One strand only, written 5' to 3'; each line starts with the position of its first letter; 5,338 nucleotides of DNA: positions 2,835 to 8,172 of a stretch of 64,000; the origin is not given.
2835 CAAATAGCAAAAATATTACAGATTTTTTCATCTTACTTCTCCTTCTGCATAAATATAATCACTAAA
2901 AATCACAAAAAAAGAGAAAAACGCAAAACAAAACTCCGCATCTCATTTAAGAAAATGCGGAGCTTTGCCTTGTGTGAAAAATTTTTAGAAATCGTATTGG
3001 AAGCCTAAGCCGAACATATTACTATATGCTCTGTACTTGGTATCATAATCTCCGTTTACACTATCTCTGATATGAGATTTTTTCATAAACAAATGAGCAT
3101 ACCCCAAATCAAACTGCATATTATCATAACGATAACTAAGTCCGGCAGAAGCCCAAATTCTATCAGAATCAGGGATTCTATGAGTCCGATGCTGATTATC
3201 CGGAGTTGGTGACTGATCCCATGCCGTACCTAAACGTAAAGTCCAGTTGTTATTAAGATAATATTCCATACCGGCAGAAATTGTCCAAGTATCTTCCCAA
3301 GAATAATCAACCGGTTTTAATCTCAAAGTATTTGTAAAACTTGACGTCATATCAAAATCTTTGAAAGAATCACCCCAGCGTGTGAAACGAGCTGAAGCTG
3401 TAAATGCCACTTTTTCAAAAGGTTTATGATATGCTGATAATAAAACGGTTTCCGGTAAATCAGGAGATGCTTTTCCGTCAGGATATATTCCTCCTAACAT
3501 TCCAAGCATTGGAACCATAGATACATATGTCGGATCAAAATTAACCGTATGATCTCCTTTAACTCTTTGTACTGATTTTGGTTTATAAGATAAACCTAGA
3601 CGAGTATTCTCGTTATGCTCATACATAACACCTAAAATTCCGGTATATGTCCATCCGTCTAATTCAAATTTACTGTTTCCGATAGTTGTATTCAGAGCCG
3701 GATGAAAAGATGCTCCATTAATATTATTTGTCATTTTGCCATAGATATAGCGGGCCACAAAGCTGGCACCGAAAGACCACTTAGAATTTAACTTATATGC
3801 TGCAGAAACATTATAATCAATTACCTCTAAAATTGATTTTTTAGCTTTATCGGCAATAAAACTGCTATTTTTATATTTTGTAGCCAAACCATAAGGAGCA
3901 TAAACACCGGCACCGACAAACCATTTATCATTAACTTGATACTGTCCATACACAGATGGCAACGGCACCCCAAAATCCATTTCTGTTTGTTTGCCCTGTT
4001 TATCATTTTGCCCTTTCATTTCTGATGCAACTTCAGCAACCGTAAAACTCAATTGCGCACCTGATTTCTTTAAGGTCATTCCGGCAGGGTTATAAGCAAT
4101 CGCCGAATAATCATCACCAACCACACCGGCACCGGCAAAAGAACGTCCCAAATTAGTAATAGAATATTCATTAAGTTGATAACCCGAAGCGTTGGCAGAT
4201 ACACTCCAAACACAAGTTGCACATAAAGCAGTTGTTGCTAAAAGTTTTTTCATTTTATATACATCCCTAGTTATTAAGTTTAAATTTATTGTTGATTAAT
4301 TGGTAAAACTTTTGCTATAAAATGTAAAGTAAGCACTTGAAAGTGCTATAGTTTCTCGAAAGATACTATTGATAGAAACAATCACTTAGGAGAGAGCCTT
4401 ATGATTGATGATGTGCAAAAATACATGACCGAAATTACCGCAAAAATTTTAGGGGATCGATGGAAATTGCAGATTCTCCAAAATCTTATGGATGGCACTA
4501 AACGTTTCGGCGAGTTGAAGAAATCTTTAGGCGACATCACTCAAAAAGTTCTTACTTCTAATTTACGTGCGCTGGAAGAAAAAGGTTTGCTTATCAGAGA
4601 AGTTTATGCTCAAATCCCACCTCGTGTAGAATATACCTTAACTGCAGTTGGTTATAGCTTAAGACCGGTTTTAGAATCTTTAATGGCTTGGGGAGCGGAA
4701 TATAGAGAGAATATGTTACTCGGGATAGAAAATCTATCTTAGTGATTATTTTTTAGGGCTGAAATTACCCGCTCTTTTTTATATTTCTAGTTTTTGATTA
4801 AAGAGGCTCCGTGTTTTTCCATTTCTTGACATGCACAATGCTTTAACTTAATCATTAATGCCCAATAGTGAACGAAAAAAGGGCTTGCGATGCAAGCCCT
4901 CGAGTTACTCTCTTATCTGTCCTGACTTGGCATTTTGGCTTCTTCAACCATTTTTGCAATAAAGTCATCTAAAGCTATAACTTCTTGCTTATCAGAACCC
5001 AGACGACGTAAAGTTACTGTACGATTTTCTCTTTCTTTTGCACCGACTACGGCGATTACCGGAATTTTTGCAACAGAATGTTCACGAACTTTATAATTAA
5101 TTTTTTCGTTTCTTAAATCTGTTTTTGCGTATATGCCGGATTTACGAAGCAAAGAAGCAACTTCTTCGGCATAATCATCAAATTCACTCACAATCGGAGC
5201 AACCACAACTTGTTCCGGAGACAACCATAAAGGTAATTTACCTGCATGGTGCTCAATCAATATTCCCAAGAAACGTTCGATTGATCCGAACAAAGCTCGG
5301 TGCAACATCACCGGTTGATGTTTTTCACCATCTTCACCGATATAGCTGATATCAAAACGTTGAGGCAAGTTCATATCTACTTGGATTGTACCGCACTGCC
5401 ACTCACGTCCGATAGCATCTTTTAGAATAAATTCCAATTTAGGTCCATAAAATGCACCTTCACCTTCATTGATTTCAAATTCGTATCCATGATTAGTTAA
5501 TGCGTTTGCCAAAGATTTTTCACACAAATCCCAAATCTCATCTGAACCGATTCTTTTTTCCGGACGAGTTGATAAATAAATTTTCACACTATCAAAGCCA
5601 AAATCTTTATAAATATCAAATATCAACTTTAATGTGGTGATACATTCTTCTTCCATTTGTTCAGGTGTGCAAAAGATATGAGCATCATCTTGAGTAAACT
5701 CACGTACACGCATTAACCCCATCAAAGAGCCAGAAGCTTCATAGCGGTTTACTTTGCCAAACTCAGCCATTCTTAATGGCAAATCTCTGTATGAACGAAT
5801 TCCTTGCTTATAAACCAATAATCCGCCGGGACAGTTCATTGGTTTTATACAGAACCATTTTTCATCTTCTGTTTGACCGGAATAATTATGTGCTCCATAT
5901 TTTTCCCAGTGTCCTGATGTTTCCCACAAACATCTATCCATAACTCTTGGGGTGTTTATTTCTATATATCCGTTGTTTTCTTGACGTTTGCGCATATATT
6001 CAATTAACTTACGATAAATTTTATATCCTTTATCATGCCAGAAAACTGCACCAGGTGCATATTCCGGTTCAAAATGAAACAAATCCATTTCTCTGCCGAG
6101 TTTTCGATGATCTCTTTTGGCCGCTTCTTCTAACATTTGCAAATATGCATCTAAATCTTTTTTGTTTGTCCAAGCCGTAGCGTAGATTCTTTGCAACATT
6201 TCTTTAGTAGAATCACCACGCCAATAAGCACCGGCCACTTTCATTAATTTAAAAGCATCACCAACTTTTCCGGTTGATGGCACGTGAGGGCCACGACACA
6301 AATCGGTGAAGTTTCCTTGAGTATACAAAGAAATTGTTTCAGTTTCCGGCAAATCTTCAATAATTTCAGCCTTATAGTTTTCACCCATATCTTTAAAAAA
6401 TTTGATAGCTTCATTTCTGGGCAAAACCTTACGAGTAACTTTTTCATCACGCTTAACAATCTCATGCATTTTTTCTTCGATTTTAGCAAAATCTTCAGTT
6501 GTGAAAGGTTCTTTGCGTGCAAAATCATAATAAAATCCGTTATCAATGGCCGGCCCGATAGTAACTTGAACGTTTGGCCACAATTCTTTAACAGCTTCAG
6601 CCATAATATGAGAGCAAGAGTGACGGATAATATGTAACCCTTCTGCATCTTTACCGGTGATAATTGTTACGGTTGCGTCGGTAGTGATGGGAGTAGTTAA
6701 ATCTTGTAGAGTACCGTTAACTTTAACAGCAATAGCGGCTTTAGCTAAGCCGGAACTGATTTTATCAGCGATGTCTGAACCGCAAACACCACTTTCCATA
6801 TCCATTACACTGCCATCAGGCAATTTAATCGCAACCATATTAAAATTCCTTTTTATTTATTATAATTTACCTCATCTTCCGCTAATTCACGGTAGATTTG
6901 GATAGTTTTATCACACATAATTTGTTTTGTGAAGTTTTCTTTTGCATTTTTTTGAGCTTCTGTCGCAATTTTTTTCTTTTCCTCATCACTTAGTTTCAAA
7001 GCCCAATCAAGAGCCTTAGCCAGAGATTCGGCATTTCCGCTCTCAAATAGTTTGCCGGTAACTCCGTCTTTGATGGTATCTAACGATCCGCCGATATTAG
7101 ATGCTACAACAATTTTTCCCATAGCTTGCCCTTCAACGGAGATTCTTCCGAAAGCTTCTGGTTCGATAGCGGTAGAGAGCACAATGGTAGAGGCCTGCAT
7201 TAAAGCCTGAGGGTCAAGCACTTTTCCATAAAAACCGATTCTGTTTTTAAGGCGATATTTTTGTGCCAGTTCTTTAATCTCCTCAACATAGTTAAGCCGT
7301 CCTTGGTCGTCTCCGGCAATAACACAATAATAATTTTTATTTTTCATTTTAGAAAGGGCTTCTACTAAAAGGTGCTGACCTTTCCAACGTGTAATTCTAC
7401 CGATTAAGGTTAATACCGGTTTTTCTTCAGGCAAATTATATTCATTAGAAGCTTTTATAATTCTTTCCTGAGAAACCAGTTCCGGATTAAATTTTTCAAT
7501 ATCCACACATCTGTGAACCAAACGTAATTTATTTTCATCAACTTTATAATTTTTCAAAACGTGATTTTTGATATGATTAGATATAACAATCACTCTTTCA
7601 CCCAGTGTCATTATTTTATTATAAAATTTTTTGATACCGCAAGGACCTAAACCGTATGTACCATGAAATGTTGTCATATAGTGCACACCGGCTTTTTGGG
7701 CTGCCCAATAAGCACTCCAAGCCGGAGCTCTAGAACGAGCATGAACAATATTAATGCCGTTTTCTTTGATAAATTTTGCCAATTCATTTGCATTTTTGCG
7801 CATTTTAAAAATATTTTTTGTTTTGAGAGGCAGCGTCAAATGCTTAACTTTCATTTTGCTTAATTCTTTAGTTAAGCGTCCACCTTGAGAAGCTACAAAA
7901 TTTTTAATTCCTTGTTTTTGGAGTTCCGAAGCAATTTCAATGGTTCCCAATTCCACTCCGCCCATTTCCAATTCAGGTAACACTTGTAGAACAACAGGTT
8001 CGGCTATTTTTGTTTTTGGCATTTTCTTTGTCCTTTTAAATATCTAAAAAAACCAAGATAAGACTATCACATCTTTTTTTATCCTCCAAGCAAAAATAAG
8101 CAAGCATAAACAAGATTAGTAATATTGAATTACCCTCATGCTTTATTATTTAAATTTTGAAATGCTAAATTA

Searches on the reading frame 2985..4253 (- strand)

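Call 64: search_protein_families(library=pfam, proteins=[window:2985-4253:-], max_evalue=0.00001)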
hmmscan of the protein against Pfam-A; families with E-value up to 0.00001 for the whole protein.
window:2985-4253:- (422 aa): 2 families
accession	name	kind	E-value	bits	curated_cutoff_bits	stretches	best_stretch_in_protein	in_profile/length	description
PF03349.22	Toluene_X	-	9.7e-87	291.6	29.7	1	15-422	3-421/421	Outer membrane protein transport protein (OMPP1/FadL/TodX)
PF13505.12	OMP_b-brl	-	8.8e-07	29.7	28.7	0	90-225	42-152/175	Outer membrane protein beta-barrel domain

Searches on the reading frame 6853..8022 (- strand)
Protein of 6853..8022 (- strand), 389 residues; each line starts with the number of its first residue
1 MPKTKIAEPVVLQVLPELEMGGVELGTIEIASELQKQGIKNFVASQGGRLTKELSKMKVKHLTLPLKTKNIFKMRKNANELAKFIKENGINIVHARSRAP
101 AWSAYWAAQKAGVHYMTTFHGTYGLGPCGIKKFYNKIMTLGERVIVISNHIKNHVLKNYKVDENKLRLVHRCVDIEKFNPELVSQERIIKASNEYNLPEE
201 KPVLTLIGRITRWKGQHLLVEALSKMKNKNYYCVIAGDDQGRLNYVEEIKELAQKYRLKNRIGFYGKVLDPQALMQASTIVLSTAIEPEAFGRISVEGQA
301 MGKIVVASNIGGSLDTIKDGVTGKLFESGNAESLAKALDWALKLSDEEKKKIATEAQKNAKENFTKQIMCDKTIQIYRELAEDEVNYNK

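Call 64: search_protein_families(library=pfam, proteins=[window:6853-8022:-], max_evalue=0.00001)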
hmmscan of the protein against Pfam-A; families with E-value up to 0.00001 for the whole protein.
window:6853-8022:- (389 aa): 5 families
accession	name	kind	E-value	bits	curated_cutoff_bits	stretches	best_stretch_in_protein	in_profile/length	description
PF00534.26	Glycos_transf_1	-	1.6e-34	119.3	26.4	1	192-358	6-171/172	Glycosyl transferases group 1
PF13439.12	Glyco_transf_4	-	1.1e-23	84.6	28.5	1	20-177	1-170/170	Glycosyltransferase Family 4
PF13692.12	Glyco_trans_1_4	-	3.4e-23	82.9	27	1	202-342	2-140/142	Glycosyl transferases group 1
PF13579.12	Glyco_trans_4_4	-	3.2e-07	31.2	29.7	1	21-170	1-156/158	Glycosyl transferase 4-like domain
PF13477.12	Glyco_trans_4_2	-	4.8e-06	27.2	23.4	0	27-122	13-109/139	Glycosyl transferase 4-like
